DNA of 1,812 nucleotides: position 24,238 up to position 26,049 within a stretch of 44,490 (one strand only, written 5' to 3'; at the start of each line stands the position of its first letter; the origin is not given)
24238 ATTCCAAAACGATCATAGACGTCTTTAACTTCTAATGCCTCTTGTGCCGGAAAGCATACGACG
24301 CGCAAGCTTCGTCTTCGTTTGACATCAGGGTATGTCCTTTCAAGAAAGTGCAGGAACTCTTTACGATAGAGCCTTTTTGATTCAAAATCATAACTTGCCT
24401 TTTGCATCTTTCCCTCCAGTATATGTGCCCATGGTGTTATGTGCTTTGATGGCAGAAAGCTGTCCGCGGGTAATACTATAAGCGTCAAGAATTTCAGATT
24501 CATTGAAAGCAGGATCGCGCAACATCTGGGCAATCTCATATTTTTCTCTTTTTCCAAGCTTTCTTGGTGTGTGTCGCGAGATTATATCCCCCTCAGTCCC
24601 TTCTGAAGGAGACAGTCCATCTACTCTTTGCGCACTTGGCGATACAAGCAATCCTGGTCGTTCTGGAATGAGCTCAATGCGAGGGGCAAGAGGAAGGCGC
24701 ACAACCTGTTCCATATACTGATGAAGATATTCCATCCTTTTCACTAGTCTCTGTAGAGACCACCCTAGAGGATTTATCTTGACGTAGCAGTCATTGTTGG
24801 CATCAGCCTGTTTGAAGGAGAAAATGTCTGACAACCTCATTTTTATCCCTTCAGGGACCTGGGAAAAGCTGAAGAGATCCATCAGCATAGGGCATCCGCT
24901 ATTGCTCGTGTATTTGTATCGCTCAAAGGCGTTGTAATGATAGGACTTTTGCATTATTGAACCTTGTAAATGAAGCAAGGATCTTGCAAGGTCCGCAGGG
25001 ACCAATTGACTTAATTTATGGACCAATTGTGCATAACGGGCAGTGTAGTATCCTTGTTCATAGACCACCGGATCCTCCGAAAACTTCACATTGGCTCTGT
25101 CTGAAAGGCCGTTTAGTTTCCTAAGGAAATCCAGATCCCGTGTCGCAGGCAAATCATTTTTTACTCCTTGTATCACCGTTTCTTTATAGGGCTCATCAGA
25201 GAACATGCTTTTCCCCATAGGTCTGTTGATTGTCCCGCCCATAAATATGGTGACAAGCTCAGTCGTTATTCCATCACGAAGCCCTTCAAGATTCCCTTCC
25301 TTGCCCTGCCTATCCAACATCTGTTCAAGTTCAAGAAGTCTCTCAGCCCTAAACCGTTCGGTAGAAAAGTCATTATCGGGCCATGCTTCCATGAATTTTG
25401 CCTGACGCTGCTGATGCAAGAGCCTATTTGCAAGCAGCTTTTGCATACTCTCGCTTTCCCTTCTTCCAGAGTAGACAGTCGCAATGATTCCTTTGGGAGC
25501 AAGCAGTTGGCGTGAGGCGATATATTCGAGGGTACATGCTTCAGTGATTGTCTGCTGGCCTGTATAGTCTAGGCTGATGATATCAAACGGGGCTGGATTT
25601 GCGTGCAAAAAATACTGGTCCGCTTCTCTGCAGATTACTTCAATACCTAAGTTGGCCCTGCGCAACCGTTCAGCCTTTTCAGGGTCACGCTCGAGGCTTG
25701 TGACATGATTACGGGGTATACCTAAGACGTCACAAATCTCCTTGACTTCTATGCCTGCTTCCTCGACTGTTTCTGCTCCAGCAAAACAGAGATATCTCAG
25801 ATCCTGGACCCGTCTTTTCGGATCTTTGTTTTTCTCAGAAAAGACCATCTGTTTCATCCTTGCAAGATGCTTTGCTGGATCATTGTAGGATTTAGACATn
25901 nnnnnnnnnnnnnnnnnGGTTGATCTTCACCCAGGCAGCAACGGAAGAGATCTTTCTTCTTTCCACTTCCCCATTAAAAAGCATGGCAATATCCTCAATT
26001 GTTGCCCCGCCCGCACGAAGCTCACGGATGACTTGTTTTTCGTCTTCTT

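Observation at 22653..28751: Four tandem paralogues with a methyltransferase-like Rossmann N-domain, a conserved distal '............' strand and a C-terminal HTH-like module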

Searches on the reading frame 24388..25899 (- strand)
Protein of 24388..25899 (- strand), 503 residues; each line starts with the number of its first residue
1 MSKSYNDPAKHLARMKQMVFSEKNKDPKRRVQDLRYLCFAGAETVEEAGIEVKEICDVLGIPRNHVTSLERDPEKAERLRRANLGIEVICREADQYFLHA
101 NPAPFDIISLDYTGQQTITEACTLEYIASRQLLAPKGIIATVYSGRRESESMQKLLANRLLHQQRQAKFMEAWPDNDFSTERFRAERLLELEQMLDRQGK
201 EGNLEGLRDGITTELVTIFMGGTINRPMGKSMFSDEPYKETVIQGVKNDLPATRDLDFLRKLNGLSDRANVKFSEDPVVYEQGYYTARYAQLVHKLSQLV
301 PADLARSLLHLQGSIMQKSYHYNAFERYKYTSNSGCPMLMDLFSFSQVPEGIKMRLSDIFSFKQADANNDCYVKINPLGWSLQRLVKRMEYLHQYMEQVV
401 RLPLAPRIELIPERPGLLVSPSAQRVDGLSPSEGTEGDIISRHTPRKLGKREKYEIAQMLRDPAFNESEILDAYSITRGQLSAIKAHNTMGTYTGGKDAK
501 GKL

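Call 7: search_protein_families(library=pfam, proteins=[window:24388-25899:-], max_evalue=1)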
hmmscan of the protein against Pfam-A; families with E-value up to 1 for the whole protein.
window:24388-25899:- (503 aa): 1 family
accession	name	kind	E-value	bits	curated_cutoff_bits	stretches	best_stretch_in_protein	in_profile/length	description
PF13384.12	HTH_23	-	0.00079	19.6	24.6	1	47-67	16-35/50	Homeodomain-like domain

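Call 8: search_protein_families(library=ncbifam, proteins=[window:24388-25899:-], max_evalue=1)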
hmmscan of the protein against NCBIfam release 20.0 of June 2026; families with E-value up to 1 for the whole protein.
window:24388-25899:- (503 aa): 0 families

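Call 12: find_homologous_proteins(query=window:24388-25899:-, max_evalue=0.001)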
Query window:24388-25899:- (503 aa): 16 proteins with E <= 0.001 among 8000 candidates.
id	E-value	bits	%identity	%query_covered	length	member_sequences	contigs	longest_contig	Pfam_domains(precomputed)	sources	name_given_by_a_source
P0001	0.0e+0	1106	100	97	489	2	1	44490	-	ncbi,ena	-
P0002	7.7e-97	343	41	97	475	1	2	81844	-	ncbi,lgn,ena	-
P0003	2.6e-89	318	41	97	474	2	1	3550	-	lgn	-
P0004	1.0e-88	316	41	87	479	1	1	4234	-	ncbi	-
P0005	4.2e-74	268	38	98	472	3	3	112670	-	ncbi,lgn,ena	ncbi:MAG: hypothetical protein AABX35_04615 [Nanoarchaeota archaeon]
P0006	2.7e-72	262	38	82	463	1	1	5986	-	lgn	-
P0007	3.6e-72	262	36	98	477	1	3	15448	-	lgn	-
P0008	2.3e-66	243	38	77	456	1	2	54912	-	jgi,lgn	jgi:hypothetical protein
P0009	8.2e-61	224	34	98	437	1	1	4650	-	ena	-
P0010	3.2e-44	170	35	77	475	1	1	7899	-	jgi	-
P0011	2.8e-36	143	29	82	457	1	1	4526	-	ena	-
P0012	1.5e-35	141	29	98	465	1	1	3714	-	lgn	-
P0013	3.9e-35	140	50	30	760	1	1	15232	-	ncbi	-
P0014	5.8e-34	136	28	98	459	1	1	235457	-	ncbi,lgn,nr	ncbi:MAG: class I SAM-dependent methyltransferase [Nanoarchaeota archaeon]|nr:class I SAM-dependent 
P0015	1.9e-20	91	26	97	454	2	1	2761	-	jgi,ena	-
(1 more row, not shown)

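Call 18: find_encoding_contigs(protein=P0014, flank=10000, max_places=3)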
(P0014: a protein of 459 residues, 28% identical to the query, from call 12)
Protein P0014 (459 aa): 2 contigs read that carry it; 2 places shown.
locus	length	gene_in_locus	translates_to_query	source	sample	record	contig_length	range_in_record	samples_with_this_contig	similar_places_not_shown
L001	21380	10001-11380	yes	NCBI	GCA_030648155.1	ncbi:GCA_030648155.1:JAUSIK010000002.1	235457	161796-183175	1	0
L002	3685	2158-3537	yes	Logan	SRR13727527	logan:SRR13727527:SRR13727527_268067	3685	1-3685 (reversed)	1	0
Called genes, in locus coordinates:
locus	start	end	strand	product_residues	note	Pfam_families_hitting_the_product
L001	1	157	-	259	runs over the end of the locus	PF07452:CHRD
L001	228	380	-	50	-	-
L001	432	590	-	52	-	-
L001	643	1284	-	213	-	PF01810:LysE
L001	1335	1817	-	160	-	-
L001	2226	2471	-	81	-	-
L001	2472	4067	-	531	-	PF00118:Cpn60_TCP1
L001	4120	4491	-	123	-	-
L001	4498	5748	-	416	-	-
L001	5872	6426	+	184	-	PF00571:CBS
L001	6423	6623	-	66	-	-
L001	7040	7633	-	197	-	-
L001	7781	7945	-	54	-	-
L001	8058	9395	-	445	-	PF00246:Peptidase_M14 (weak)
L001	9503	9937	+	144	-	-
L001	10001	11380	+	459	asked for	-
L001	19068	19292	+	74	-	PF04255:DUF433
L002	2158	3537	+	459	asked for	-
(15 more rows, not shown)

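Call 19: find_encoding_contigs(protein=P0005, flank=10000, max_places=3)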
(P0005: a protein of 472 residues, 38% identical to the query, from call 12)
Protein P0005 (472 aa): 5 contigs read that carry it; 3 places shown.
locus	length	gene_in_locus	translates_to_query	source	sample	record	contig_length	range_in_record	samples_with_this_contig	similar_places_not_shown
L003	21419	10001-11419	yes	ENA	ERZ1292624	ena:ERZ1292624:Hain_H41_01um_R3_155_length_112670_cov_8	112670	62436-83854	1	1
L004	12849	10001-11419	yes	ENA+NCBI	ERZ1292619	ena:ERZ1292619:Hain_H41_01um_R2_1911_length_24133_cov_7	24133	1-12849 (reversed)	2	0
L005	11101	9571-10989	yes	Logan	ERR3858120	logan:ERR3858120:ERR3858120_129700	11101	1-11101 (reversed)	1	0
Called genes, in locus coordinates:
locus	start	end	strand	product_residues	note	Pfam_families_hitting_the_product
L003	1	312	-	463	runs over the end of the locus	PF02127:Peptidase_M18, PF05343:Peptidase_M42 (faint)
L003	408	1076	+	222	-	PF01351:RNase_HII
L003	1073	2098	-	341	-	PF00890:FAD_binding_2 (weak), PF01266:DAO (faint), PF03486:HI0933_like (weak), PF07992:Pyr_redox_2 (faint), PF00890:FAD_binding_2 (weak)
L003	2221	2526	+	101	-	PF01817:CM_2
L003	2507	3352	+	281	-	PF03807:F420_oxidored (faint), PF02153:PDH_N, PF20463:PDH_C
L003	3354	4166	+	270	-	PF00800:PDT, PF01842:ACT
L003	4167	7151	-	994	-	PF02463:SMC_N, PF13175:AAA_15 (weak), PF13304:AAA_21 (faint), PF13476:AAA_23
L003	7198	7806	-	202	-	PF06941:NT5C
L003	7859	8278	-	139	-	PF01042:Ribonuc_L-PSP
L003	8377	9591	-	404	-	PF11614:FixG_C (faint)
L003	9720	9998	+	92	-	PF24434:DUF7557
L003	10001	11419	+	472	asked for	-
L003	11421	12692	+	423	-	-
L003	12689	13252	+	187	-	PF00355:Rieske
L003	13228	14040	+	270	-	PF01209:Ubie_methyltran (weak), PF13489:Methyltransf_23, PF13847:Methyltransf_31, PF08241:Methyltransf_11, PF08242:Methyltransf_12, PF13649:Methyltransf_25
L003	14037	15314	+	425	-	-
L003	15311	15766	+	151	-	-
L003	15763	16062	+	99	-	-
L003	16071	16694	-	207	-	-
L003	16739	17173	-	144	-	PF16798:DUF5069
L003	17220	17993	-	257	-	PF01261:AP_endonuc_2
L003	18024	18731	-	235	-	PF05175:MTS, PF06325:PrmA (weak), PF13847:Methyltransf_31 (faint), PF09445:Methyltransf_15 (weak)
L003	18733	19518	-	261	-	PF13557:Phenol_MetA_deg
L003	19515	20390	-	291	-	-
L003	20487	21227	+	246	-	PF01978:TrmB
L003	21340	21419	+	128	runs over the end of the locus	PF00011:HSP20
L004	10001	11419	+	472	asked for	-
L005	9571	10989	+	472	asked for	-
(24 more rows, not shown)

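Call 22: find_encoding_contigs(protein=P0002, flank=10000, max_places=2)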
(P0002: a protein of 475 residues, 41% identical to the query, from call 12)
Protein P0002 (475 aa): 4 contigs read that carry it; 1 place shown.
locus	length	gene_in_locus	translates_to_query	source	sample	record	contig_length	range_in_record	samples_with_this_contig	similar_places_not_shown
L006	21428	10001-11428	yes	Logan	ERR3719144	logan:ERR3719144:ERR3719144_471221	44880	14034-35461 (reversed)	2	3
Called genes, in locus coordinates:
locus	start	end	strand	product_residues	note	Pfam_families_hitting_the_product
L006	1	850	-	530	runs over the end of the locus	PF00118:Cpn60_TCP1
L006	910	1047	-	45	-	-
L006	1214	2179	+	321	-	PF00389:2-Hacid_dh, PF02826:2-Hacid_dh_C, PF01262:AlaDh_PNT_C (weak), PF07991:KARI_N (weak), PF03446:NAD_binding_2 (weak)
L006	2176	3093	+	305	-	PF00294:PfkB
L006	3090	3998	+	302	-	PF01116:F_bP_aldolase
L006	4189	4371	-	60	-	-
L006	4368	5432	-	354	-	-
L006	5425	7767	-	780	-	PF00176:SNF2-rel_dom, PF00271:Helicase_C, PF08241:Methyltransf_11 (weak)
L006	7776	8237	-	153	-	PF02245:Pur_DNA_glyco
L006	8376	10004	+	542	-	-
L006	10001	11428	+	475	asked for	-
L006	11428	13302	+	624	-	-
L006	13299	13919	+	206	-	-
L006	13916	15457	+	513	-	-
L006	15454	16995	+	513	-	-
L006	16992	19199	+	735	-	-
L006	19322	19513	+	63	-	PF05154:TM2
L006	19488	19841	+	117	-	PF10825:DUF2752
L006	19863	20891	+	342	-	PF00044:Gp_dh_N, PF02800:Gp_dh_C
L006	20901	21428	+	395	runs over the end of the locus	PF00162:PGK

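Call 23: find_encoding_contigs(protein=P0008, flank=10000, max_places=2)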
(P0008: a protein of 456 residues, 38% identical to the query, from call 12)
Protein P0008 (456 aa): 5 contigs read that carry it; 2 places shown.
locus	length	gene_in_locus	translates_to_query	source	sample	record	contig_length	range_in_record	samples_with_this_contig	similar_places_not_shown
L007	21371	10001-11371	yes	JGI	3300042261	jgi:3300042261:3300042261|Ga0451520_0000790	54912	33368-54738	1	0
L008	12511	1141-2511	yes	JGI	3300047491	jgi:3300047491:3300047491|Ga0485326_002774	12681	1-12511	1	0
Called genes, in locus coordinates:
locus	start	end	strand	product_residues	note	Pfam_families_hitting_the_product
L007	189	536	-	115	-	-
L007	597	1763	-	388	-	PF13662:Toprim_4, PF13155:Toprim_2 (faint)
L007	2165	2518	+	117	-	-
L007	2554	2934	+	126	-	-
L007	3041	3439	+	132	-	PF00383:dCMP_cyt_deam_1, PF14437:MafB19-deam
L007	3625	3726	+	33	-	-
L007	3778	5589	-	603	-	PF00664:ABC_membrane, PF00005:ABC_tran, PF02463:SMC_N (faint), PF13175:AAA_15 (weak)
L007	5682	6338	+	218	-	-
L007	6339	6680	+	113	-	-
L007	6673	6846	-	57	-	-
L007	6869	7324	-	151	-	-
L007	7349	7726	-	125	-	-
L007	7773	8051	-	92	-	-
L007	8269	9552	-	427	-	PF00009:GTP_EFTU, PF01926:MMR_HSR1 (faint), PF03144:GTP_EFTU_D2, PF03143:GTP_EFTU_D3, PF22594:GTP-eEF1A_C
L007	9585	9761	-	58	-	-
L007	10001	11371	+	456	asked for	-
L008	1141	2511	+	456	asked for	-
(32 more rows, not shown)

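Call 25: predict_structure(alignment_id=A2)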
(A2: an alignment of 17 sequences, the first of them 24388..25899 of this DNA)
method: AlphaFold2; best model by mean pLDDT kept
length: 503 residues; sequences in the alignment: 17
mean_pLDDT: 83.7   pTM: 0.77
mean pLDDT of the five models: 83.7, 82.5, 82.2, 81.8, 81.4
residues with pLDDT >= 90: 242; 70-90: 183; 50-70: 36; < 50: 42
segments of 3 or more residues with pLDDT < 50: 1-4, 415-444, 496-503
pLDDT, mean of each block of 10 residues (from residue 1): 62 95 95 96 81 95 97 94 95 95 97 91 96 97 88 89 70 64 86 82 80 94 91 89 85 78 88 84 88 89 91 95 95 89 96 94 82 90 95 91 89 51 34 38 57 80 81 82 84 52 43
secondary structure, 60 per line:
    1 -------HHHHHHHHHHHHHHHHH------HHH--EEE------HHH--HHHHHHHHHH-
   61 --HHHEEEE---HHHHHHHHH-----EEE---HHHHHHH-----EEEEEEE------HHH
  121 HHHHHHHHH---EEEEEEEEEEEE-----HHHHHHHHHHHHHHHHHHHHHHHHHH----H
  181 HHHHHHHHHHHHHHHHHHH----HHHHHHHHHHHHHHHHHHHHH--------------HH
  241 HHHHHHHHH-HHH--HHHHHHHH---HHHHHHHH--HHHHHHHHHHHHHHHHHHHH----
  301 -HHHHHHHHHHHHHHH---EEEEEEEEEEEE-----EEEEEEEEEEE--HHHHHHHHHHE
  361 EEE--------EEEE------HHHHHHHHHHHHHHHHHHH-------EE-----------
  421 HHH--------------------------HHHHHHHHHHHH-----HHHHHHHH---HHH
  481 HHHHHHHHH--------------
elements in order: H8-24 E36-38 H50-59 E66-69 H73-81 E87-89 H93-99 E105-111 H118-129 E133-144 H150-175 H180-199 H204-224 H239-249 H256-263 H267-274 H277-296 H302-316 E320-331 E337-347 H350-359 E360-363 E372-375 H382-400 H450-461 H467-474 H478-489
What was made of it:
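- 24388..25899 (-): Paralogue B (503 aa), orthologue of the widespread 'canonical' subfamily (P0002-P0009). AF2 model pLDDT 83.7 (call 25).
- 25453..25899 (-): B residues 1-149: N-terminal helix (K10, R14) and strands 1-5 of the Rossmann sheet. Contains motif I CFAGAE, motif II LERD (E70) and motif IV SLDY (D111). AF2 secondary structure (call 25).
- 24952..25452 (-): B residues 150-316: all-helical variable insert between strands 5 and 6. It is acidic in A-D. I propose it is the specificity domain. AF2 helices 150-316 (call 25).
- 24700..24951 (-): B residues 317-400: strand 6-7 hairpin carrying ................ (Y330, M338, D341), followed by two short strands and a helix. AF2 strands 320-331 and 337-347 (call 25).
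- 24559..24699 (-): B residues 401-447, including the disordered linker. pLDDT below 50 for residues 415-444 (call 25).
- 24415..24558 (-): B residues 448-495: three-helix DUF433-like HTH module ending in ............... AF2 helices 450-461, 467-474 and 478-489 (call 25).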

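Call 27: search_protein_representatives(alignment_id=A2)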
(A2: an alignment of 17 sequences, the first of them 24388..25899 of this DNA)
Query: 17 sequences, 464 profile positions. Proteins with E-value up to 0.001 (for the whole library): 1047; up to 1e-10: 745; up to 1e-30: 455. The best 150 are listed.
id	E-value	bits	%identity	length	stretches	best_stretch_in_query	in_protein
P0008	2.5e-177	607.2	-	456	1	1-462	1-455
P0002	2.5e-174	597.3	-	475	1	1-460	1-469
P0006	1.1e-172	591.8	-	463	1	1-463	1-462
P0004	3.4e-171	586.9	-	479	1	1-462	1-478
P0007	5.8e-165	566.4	-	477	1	1-459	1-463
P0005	7.2e-165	566.1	-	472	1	1-462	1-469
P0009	3.0e-161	554.2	-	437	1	1-459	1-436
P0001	4.7e-154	530.5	-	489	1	16-462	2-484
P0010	1.1e-138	479.7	-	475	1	1-435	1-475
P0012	7.8e-135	467.1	-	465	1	1-463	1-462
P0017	9.3e-135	466.8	-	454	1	1-460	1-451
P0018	7.9e-133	460.5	-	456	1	1-462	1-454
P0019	2.1e-129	449.2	-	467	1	2-460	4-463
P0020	8.5e-129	447.2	-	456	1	1-457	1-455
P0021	5.3e-128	444.5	-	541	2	1-459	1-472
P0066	3.9e-95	336.2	-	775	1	3-455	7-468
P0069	1.3e-94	334.4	-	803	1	2-460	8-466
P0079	1.3e-85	304.8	-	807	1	3-457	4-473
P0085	2.8e-78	280.6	-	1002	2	1-459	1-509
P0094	1.7e-74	268.1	-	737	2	3-457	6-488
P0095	2.5e-74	267.6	-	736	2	1-459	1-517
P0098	6.3e-74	266.3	-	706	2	3-456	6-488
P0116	7.7e-71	256.1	-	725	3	1-458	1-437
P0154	4.7e-65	237.0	-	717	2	3-457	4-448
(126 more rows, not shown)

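Call 28: fold_search(model_id=the predicted structure, library=pdb)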
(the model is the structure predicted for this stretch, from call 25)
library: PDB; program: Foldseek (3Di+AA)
matches with E <= 10: 962; with E <= 0.001: 47
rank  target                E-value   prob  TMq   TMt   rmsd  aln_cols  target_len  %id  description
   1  5dnk_B                3.1e-05  1.00  0.20  0.20  19.8       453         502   10  The structure of PKMT1 from Rickettsia prowazekii in complex with AdoHcy (released 2016-08-10)
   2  5doo_A                9.3e-05  1.00  0.22  0.22  17.8       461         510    9  The structure of PKMT2 from Rickettsia typhi (released 2016-08-10)
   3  2o57_A                9.8e-05  1.00  0.22  0.36  14.4       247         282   12  Crystal Structure of a putative sarcosine dimethylglycine methyltransferase from Galdieria sulphuraria (released 2006-12-19)
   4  3bus_B                1.2e-04  1.00  0.20  0.39  14.4       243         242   12  Crystal Structure of RebM (released 2008-03-25)
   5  3mgg_B                1.5e-04  1.00  0.21  0.38  17.5       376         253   10  Crystal Structure of Methyl Transferase from Methanosarcina mazei (released 2010-04-21)
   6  5do0_B                1.5e-04  1.00  0.20  0.19  16.6       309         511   13  The structure of PKMT1 from Rickettsia prowazekii (released 2016-08-10)
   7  4obw_B                1.6e-04  1.00  0.22  0.44  15.2       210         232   14  crystal structure of yeast Coq5 in the SAM bound form (released 2014-08-06)
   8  2o57_B                1.6e-04  1.00  0.21  0.36  14.5       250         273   11  Crystal Structure of a putative sarcosine dimethylglycine methyltransferase from Galdieria sulphuraria (released 2006-12-19)
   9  5dnk_A                1.7e-04  0.99  0.21  0.21  20.2       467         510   10  The structure of PKMT1 from Rickettsia prowazekii in complex with AdoHcy (released 2016-08-10)
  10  9ko3_B                2.3e-04  1.00  0.22  0.61   3.5       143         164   14  Crystal structure of Agrobacterium tumefaciens PmtA with SAH (released 2025-04-23)
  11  2ift_B                2.3e-04  1.00  0.21  0.59   4.1       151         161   18  Crystal structure of putative methylase HI0767 from Haemophilus influenzae. NESG target IR102. (released 2006-10-10)
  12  2fhp_A                2.4e-04  1.00  0.18  0.45   4.6       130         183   16  Crystal Structure of Putative Methylase from Enterococcus faecalis (released 2006-02-07)
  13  9e72_A                3.2e-04  1.00  0.19  0.37  14.9       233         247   14  HvrF methyltransferase with SAH and pantaphos (released 2026-03-18)
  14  3mgg_A                3.2e-04  0.99  0.20  0.36  18.9       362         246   11  Crystal Structure of Methyl Transferase from Methanosarcina mazei (released 2010-04-21)
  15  9ko3_A                3.3e-04  1.00  0.22  0.58   3.5       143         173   14  Crystal structure of Agrobacterium tumefaciens PmtA with SAH (released 2025-04-23)
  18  3axs                  3.7e-04  1.00  0.25  0.31  14.6       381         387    9  Complex structure of tRNA methyltransferase Trm1 from Aquifex aeolicus with sinefungin (released 2011-08-03)
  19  2fpo_F                3.9e-04  1.00  0.22  0.57   3.5       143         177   15  Putative methyltransferase yhhF from Escherichia coli. (released 2006-02-28)
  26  2esr_A                4.8e-04  1.00  0.19  0.53   4.2       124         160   16  conserved hypothetical protein- streptococcus pyogenes (released 2006-02-07)
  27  2fpo_C                5.1e-04  1.00  0.21  0.54   3.7       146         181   16  Putative methyltransferase yhhF from Escherichia coli. (released 2006-02-28)
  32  2ift_A                5.6e-04  1.00  0.21  0.54   4.0       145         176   16  Crystal structure of putative methylase HI0767 from Haemophilus influenzae. NESG target IR102. (released 2006-10-10)
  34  2fhp_B                6.0e-04  1.00  0.18  0.45   5.0       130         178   16  Crystal Structure of Putative Methylase from Enterococcus faecalis (released 2006-02-07)
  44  2fpo_A                8.2e-04  1.00  0.21  0.56   3.0       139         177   16  Putative methyltransferase yhhF from Escherichia coli. (released 2006-02-28)
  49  2fpo_B                1.1e-03  1.00  0.21  0.54   3.7       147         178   16  Putative methyltransferase yhhF from Escherichia coli. (released 2006-02-28)
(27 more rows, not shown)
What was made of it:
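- Closest known: Trm1. Same: Highest query-normalised TM among the listed PDB hits (0.25, 381 columns; call 28).
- Closest known: Rickettsia protein-lysine methyltransferases PKMT1/PKMT2. Same: They are of similar size and are multi-domain proteins built on a class I core (call 28).
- For model B the 47 PDB matches with E <= 0.001 are all class I methyltransferases: PKMT1/2, RsmD-like 2fpo/2ift/2fhp/2esr, Trm1 3axs, TrmN, TrmR and PmtA (call 28). Foldseek's top full-length hits are protein-lysine methyltransferases (PKMT1/2, call 28). The top PDB Foldseek hits over the longest alignments are the Rickettsia protein-lysine methyltransferases PKMT1/2 (call 28).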

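Call 29: search_protein_families(library=pfam, proteins=[P0066, P0069, P0079, P0085, P0094, P0095, P0098, P0116, P0154, P0013], max_evalue=0.01)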
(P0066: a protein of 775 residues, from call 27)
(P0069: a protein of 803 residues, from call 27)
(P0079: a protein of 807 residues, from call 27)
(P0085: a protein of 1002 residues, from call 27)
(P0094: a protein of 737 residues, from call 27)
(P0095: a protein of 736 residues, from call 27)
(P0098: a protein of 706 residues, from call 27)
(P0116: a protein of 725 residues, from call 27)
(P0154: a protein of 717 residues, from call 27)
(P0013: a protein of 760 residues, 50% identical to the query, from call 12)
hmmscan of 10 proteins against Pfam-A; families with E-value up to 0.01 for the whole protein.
P0066 (775 aa): 0 families

P0069 (803 aa): 0 families

P0079 (807 aa): 0 families

P0085 (1002 aa): 1 family
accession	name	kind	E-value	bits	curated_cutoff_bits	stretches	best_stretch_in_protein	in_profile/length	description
PF04055.27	Radical_SAM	-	5.8e-07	30.3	29.5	1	767-942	1-162/166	Radical SAM superfamily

P0094 (737 aa): 0 families

P0095 (736 aa): 0 families

P0098 (706 aa): 1 family
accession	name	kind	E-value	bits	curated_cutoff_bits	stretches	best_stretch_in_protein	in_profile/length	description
PF04255.20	DUF433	-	0.0033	17.7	23.6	0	451-479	22-51/56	Protein of unknown function (DUF433)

P0116 (725 aa): 1 family
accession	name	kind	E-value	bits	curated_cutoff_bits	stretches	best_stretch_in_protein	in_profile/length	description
PF04255.20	DUF433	-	0.00033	20.9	23.6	0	588-613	26-51/56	Protein of unknown function (DUF433)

P0154 (717 aa): 0 families

P0013 (760 aa): 0 families
